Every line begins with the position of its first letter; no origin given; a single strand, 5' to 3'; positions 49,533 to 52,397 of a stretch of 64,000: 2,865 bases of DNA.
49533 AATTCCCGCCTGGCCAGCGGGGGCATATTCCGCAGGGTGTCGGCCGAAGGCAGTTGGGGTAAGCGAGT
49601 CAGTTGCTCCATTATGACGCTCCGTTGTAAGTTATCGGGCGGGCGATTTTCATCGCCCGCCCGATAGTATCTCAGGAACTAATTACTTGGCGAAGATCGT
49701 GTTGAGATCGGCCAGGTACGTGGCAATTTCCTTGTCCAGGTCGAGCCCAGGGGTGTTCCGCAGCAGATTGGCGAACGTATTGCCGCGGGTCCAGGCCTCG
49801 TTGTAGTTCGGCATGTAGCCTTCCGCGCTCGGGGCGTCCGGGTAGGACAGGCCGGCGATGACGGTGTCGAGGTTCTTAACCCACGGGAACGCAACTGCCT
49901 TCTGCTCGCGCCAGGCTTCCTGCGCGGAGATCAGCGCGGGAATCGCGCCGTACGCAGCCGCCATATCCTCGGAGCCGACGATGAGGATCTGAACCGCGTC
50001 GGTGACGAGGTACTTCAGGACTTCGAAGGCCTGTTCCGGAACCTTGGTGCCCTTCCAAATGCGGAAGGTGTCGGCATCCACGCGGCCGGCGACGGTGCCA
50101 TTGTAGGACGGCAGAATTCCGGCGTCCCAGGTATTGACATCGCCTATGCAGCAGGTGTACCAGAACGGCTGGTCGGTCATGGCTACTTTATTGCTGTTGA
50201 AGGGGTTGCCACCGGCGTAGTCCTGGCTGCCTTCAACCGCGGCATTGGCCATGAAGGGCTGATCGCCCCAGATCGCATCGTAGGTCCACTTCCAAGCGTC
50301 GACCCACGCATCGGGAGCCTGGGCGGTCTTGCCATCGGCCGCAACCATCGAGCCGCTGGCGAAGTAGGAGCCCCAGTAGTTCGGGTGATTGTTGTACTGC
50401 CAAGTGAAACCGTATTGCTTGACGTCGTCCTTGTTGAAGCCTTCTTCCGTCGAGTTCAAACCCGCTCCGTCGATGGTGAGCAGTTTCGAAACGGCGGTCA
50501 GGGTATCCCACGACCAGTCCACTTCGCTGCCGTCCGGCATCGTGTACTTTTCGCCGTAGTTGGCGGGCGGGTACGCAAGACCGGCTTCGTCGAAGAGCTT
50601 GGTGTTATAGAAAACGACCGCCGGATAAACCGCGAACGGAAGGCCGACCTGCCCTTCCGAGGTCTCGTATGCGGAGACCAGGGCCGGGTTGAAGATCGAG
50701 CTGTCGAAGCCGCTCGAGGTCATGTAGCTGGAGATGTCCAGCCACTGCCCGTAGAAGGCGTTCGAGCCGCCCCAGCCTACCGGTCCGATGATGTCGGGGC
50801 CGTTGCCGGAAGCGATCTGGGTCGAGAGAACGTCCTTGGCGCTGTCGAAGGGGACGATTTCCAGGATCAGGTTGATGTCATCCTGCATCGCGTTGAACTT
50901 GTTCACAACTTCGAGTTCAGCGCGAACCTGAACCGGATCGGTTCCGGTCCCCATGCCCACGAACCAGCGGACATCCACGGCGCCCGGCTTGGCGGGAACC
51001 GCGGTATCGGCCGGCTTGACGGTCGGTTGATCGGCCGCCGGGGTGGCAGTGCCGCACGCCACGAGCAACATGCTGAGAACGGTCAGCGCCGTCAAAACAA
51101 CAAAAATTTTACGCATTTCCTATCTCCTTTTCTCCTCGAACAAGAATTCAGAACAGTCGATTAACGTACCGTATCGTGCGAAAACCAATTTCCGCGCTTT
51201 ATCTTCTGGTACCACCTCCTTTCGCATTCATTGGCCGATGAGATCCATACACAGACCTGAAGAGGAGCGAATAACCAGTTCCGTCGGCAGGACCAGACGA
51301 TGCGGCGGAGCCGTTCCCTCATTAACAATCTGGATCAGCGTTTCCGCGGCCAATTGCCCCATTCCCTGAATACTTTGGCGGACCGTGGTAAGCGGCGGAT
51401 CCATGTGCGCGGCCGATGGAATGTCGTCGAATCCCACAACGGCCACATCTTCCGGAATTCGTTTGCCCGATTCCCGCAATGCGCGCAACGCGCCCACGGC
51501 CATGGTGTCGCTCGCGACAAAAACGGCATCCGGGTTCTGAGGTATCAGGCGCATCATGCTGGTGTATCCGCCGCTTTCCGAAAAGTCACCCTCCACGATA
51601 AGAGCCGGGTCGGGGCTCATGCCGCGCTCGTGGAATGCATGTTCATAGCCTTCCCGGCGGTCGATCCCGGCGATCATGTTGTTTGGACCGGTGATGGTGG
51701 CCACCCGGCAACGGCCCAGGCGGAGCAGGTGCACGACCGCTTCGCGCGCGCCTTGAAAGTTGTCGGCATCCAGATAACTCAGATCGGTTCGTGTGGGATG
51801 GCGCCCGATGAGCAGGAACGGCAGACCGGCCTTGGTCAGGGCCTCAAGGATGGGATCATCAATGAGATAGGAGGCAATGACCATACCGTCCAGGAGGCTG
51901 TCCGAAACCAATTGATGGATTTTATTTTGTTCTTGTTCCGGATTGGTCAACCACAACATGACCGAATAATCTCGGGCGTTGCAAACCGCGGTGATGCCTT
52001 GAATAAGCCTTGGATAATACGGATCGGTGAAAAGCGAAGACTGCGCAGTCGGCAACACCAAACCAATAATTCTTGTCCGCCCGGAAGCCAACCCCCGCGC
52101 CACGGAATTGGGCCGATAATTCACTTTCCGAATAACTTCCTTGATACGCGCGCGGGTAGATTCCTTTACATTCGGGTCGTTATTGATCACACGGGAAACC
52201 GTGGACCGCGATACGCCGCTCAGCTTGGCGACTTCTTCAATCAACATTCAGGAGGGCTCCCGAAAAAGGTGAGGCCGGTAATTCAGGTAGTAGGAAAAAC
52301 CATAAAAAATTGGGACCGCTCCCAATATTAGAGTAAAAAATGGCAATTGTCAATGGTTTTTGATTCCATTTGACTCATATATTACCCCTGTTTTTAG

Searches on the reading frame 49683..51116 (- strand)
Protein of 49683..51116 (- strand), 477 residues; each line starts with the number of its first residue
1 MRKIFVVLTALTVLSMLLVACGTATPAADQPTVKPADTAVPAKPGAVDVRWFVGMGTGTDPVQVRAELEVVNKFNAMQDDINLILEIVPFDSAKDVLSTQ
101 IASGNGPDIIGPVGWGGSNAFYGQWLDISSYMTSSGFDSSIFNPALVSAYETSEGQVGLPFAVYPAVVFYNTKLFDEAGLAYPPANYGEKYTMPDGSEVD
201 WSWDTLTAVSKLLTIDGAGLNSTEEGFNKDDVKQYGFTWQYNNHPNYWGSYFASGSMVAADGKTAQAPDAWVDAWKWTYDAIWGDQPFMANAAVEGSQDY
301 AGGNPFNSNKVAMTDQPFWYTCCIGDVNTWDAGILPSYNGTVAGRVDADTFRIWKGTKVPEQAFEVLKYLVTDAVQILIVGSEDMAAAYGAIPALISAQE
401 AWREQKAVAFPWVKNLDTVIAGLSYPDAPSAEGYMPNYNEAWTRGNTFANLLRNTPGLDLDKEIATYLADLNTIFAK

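Call 4: search_protein_families(library=pfam, proteins=[window:49683-51116:-], max_evalue=0.01)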
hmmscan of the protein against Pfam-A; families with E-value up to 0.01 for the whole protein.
window:49683-51116:- (477 aa): 1 family
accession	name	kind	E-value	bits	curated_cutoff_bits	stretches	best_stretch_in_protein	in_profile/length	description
PF01547.30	SBP_bac_1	-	3.4e-15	57.3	26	1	69-376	12-306/307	Bacterial extracellular solute-binding protein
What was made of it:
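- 49683..51116 (-): Solute-binding lipoprotein (SBP_bac_1, 477 aa), the only one in the window. Pfam match in call 4.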

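Call 54: search_protein_families(library=ncbifam, proteins=[window:49683-51116:-], max_evalue=0.001)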
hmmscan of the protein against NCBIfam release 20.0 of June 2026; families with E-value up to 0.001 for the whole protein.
window:49683-51116:- (477 aa): 0 families

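Call 55: search_solved_structures(query=window:49683-51116:-, max_evalue=0.001)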
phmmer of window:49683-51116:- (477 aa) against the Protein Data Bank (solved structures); distinct sequences matched with E-value up to 0.001: 17.
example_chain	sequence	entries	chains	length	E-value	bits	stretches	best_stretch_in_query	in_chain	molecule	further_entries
8art_A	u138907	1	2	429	1.5e-09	40.3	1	45-208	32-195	Putative secreted maltose-binding protein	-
5f7v_A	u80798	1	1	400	5.6e-09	38.4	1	61-188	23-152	Lmo0181 protein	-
5k2x_A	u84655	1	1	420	1.6e-07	33.6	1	73-402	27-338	Sugar ABC transporter permease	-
5k2y_A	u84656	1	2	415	1.9e-07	33.4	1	73-402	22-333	Probable periplasmic sugar-binding lipoprotein UspC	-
5ysb_A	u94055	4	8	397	5.4e-07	31.9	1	69-189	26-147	Lin1841 protein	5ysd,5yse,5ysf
9lff_A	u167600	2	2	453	5.7e-06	28.5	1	47-232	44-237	SN-glycerol-3-phophate ABC transporter, periplasmic SN-glycerol-3-phosphate-binding protei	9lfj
8xba_A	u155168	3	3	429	3.1e-05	26.1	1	57-181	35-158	XylA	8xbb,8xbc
4r9f_A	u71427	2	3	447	4e-05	25.7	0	231-435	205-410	MBP1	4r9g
9xf5_A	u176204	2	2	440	5.1e-05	25.4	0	59-188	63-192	ABC transporter substrate-binding protein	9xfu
3u1o_A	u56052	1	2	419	0.00013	24.1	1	66-184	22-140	De Novo design cysteine esterase ECH19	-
4jxi_A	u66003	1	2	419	0.00013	24.1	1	66-184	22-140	design cystein esterase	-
2uvh_A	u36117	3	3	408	0.00014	24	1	66-184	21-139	ABC TYPE PERIPLASMIC SUGAR-BINDING PROTEIN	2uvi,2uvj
4ry1_A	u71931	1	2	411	0.00026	23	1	65-184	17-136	Periplasmic solute binding protein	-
2uvg_A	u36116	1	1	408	0.00029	22.9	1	67-184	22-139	ABC TYPE PERIPLASMIC SUGAR-BINDING PROTEIN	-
4g68_B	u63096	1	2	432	0.0003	22.8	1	57-183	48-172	ABC transporter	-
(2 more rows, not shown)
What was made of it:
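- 49683..51116 (-): Distant matches in the PDB are to sugar-binding proteins (call 55).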

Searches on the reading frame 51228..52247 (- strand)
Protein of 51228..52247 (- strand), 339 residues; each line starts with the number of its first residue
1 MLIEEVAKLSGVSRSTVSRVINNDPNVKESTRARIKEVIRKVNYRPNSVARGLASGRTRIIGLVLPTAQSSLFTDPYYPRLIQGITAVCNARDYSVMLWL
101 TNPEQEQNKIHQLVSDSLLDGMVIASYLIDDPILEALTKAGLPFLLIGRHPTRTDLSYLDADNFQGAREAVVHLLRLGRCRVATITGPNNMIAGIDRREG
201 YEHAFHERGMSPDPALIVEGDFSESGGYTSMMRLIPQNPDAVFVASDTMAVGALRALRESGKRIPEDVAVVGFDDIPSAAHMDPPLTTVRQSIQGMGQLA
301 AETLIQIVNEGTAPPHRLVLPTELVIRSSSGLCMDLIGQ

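Call 4: search_protein_families(library=pfam, proteins=[window:51228-52247:-], max_evalue=0.01)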
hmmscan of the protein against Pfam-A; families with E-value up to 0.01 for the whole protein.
window:51228-52247:- (339 aa): 6 families
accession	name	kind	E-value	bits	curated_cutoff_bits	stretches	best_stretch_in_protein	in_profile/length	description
PF13377.12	Peripla_BP_3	-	4.3e-40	138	26.5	1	173-330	3-167/167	Periplasmic binding protein-like domain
PF00532.27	Peripla_BP_1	-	3.9e-30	105.7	22.2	1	60-326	3-279/281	Periplasmic binding proteins and sugar binding domain of LacI family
PF00356.27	LacI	-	9.3e-19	67.4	27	1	3-47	2-46/46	Bacterial regulatory proteins, lacI family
PF13407.12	Peripla_BP_4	-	1.3e-13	51.5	35.1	1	62-309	2-255/258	Periplasmic binding protein domain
PF01381.28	HTH_3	-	0.00041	20.8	23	1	3-26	12-35/55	Helix-turn-helix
PF13384.12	HTH_23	-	0.0081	16.4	24.6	0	3-22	20-39/50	Homeodomain-like domain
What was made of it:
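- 51228..52247 (-): LacI-family regulator at the head of the cluster. It matches Pfam LacI, Peripla_BP_1 and Peripla_BP_3 (call 4).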
